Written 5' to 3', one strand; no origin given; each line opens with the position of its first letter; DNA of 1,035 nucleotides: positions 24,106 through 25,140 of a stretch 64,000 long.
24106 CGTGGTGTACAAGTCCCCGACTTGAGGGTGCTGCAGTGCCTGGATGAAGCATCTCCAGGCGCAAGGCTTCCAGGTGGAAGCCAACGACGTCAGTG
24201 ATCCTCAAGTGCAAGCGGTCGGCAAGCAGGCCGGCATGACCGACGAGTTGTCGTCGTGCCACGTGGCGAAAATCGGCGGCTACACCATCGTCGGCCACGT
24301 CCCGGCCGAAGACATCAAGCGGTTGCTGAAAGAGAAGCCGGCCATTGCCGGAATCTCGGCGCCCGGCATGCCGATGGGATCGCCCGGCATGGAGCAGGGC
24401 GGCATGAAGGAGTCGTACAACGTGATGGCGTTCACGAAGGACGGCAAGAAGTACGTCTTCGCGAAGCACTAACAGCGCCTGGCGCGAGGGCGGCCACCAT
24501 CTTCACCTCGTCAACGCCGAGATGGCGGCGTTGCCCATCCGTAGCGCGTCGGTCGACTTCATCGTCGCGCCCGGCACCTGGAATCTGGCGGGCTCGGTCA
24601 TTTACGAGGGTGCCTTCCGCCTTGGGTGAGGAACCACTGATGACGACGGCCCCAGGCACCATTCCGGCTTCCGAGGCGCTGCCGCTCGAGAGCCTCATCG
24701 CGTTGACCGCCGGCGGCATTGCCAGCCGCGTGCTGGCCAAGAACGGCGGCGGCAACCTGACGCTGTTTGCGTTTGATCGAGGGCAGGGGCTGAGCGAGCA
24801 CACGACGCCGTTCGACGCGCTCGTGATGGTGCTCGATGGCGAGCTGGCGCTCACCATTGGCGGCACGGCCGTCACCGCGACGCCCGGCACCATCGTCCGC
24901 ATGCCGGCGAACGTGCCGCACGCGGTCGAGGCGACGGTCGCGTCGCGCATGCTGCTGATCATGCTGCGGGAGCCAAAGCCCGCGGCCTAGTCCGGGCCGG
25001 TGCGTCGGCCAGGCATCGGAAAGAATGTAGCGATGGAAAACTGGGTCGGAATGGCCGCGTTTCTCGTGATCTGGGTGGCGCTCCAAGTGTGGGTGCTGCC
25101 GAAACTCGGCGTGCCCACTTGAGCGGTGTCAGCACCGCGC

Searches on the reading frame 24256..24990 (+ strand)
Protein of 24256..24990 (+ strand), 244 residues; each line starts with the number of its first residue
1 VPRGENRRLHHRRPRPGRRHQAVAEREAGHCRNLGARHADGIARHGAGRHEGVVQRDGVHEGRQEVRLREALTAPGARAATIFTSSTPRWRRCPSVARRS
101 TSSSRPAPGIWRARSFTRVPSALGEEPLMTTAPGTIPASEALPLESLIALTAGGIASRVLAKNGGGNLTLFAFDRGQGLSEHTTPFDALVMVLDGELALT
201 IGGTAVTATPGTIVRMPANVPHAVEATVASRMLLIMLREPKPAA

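Call 8: search_protein_families(library=pfam, proteins=[window:24256-24990:+])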
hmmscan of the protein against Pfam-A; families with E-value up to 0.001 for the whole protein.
window:24256-24990:+ (244 aa): 2 families
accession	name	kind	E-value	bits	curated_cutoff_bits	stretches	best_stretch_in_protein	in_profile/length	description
PF07883.17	Cupin_2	-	3.4e-10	39.9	27.2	1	171-234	3-66/70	Cupin domain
PF02311.25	AraC_binding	-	0.00018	21.7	21.1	1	175-227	12-64/135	AraC-like ligand binding domain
